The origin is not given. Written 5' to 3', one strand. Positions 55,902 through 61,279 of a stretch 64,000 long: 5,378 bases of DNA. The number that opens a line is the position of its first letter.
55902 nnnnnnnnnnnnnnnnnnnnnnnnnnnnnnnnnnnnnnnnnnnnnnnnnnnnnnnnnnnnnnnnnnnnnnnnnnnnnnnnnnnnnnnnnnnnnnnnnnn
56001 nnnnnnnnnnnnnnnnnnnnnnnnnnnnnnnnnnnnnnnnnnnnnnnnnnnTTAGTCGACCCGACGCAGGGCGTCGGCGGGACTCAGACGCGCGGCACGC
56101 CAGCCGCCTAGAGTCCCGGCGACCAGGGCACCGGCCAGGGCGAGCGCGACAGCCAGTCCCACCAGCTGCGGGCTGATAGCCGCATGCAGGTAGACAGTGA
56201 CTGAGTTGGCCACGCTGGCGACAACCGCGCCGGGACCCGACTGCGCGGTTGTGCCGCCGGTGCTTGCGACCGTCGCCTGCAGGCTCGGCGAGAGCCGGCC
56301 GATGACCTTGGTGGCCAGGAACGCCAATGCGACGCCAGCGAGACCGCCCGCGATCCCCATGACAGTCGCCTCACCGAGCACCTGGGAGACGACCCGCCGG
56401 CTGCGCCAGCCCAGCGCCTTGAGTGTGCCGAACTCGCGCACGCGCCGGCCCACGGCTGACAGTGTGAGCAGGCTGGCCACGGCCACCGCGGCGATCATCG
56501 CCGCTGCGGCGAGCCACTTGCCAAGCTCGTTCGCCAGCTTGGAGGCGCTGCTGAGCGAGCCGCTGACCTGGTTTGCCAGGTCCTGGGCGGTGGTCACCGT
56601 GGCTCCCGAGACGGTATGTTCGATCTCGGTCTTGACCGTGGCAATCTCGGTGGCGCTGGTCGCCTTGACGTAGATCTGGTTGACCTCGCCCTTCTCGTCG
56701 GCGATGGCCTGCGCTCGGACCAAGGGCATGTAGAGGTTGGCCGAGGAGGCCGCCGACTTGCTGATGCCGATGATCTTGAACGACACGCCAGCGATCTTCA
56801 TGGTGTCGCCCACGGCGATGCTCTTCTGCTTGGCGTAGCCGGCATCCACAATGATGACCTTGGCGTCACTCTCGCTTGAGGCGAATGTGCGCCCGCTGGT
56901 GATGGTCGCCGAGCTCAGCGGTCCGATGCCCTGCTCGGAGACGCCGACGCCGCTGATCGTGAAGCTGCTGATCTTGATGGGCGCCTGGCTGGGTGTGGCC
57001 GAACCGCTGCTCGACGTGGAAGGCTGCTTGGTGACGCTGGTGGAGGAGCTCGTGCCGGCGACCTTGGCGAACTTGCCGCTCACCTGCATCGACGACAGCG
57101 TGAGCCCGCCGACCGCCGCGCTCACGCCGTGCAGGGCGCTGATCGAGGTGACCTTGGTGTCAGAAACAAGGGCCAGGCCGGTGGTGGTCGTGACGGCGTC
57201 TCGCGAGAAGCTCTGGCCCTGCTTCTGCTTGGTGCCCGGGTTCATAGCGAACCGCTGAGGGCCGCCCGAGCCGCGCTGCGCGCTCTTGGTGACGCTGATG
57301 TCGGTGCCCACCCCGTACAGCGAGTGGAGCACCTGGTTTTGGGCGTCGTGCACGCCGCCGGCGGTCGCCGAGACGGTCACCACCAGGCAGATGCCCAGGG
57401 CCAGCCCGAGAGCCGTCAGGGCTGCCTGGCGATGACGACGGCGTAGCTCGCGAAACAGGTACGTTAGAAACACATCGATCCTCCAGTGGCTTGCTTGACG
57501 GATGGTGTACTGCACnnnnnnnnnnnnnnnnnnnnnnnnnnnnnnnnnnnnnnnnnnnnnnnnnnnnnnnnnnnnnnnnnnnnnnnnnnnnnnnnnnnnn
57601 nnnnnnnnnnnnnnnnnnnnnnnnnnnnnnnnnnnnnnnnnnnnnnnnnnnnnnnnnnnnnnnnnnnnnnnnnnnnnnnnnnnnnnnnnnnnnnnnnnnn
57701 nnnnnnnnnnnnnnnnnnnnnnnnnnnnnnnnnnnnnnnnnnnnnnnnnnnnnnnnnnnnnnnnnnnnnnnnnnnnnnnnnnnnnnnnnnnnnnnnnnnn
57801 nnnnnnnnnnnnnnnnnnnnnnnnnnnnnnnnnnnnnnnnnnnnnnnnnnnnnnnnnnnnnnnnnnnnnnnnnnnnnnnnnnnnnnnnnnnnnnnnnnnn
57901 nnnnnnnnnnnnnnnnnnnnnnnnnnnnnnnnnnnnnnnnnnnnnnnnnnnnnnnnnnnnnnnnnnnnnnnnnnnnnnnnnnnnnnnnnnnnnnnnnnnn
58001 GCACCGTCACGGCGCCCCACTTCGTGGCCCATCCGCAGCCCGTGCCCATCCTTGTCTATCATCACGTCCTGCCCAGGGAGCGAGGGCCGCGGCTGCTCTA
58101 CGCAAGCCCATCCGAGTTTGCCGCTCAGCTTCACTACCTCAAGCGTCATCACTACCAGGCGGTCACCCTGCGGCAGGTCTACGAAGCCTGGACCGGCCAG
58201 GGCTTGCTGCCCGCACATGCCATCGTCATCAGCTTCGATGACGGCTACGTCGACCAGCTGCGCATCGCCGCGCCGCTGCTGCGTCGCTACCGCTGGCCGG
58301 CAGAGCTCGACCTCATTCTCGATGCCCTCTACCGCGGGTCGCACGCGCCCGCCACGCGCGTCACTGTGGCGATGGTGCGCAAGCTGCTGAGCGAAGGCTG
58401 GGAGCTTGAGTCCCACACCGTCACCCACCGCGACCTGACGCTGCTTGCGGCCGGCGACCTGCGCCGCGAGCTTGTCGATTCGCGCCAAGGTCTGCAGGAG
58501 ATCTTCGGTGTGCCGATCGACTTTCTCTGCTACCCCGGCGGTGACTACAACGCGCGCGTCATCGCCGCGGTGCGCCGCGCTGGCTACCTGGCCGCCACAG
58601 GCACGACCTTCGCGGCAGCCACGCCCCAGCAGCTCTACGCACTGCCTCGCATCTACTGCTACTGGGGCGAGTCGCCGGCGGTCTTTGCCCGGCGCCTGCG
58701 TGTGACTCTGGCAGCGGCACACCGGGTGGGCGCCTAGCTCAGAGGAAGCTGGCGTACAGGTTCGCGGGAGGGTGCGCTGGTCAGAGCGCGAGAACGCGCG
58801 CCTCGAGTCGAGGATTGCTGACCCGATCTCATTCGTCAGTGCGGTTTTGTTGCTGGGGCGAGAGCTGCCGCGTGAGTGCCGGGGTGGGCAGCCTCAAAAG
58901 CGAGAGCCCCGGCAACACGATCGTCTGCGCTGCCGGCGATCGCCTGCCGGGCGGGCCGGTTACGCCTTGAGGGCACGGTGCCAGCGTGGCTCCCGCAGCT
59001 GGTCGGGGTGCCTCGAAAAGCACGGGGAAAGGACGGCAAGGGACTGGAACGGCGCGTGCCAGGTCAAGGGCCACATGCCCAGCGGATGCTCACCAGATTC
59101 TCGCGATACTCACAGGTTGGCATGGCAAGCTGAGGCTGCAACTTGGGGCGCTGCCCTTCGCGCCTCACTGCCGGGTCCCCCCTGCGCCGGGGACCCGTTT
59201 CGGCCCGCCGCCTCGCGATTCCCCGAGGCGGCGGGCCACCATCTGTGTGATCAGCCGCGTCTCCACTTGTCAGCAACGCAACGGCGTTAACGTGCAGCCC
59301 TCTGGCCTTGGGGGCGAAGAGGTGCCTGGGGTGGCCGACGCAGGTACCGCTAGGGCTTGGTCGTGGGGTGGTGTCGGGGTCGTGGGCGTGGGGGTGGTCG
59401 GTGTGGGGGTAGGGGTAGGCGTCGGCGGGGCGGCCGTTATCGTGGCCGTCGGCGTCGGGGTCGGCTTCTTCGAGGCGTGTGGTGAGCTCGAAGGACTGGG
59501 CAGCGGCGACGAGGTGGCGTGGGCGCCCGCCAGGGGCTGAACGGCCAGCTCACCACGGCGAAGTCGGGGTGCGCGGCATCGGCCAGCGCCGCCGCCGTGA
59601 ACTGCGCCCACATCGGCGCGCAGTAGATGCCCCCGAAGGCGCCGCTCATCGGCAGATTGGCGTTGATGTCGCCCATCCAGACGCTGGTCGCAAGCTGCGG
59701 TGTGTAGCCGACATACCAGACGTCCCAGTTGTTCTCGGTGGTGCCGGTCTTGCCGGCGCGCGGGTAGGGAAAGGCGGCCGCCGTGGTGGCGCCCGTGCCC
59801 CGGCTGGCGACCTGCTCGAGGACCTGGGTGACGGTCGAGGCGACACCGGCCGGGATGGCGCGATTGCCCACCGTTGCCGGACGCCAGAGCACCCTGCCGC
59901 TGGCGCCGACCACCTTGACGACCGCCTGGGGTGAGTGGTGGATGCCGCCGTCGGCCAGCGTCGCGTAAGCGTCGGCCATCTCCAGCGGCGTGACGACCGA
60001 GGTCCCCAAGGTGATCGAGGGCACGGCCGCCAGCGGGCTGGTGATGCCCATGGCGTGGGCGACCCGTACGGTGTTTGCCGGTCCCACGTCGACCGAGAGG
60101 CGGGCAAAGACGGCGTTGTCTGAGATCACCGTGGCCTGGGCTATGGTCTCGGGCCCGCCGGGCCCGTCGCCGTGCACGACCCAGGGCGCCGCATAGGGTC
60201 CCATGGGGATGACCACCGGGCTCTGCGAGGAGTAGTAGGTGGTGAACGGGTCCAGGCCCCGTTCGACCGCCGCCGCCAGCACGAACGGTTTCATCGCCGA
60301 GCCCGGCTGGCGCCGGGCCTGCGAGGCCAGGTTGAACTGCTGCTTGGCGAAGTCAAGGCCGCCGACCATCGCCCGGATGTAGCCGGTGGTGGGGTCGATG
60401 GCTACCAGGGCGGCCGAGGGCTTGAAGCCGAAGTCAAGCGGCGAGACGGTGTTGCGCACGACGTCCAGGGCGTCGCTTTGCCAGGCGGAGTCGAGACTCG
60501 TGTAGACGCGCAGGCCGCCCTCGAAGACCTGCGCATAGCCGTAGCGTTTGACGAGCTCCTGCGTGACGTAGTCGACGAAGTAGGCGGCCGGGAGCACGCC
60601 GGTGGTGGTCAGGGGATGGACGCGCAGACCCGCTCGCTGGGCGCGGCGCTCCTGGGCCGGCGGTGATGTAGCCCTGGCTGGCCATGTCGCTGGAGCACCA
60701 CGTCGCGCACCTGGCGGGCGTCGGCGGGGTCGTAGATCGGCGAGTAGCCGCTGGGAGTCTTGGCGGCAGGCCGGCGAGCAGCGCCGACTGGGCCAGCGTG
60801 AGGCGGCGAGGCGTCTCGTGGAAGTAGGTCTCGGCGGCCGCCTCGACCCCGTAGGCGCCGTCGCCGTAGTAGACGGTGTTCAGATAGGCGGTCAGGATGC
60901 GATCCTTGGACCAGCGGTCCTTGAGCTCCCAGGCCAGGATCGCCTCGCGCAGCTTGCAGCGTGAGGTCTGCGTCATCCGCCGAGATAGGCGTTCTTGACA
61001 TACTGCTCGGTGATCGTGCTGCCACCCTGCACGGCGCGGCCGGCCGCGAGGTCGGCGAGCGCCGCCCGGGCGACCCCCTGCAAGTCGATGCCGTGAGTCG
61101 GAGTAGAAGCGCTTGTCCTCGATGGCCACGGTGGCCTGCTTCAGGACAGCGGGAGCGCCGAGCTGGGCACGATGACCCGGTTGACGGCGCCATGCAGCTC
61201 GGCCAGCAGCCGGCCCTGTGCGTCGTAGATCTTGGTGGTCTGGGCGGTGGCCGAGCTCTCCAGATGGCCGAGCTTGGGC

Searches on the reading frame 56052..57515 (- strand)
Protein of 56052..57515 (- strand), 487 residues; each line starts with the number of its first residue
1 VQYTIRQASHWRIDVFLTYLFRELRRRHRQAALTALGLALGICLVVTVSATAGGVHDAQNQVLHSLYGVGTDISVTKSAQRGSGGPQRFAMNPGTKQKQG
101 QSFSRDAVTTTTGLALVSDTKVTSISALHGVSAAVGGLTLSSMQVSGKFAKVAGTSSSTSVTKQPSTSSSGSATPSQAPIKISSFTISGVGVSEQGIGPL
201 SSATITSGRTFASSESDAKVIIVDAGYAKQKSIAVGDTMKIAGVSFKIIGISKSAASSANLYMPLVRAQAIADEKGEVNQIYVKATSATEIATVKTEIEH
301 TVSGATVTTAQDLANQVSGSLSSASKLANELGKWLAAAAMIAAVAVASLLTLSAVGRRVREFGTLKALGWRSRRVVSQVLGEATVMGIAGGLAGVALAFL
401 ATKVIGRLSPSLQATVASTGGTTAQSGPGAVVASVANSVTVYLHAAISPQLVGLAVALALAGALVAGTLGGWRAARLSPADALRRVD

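Call 11: search_protein_families(library=pfam, proteins=[window:56052-57515:-], max_evalue=0.01)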
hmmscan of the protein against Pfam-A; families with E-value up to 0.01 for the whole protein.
window:56052-57515:- (487 aa): 2 families
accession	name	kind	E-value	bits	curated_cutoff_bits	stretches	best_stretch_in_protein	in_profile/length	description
PF12704.14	MacB_PCD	-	3e-15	57.5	27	1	32-300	2-206/207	MacB-like periplasmic core domain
PF02687.27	FtsX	-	4.4e-13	49.8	25.5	1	336-479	4-120/120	FtsX-like permease C-terminal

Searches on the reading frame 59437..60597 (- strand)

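Call 11: search_protein_families(library=pfam, proteins=[window:59437-60597:-], max_evalue=0.01)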
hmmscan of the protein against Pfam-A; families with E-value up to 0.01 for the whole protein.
window:59437-60597:- (386 aa): 1 family
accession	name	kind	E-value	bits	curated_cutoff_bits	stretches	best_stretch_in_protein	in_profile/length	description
PF00905.27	Transpeptidase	-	1.7e-29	103.4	22.1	1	63-309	2-274/299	Penicillin binding protein transpeptidase domain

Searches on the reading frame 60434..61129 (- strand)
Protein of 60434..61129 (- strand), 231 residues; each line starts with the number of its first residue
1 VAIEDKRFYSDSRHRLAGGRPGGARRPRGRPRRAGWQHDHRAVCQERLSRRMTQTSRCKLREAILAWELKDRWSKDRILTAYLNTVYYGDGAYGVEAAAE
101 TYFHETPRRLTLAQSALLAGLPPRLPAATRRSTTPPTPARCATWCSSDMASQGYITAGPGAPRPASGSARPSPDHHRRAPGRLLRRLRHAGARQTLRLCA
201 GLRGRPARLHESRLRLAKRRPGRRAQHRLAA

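Call 11: search_protein_families(library=pfam, proteins=[window:60434-61129:-], max_evalue=0.01)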
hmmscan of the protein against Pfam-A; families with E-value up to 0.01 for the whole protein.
window:60434-61129:- (231 aa): 1 family
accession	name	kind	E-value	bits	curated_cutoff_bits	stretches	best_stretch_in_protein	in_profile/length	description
PF00912.28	Transgly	-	1.9e-26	93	27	1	53-124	82-153/178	Transglycosylase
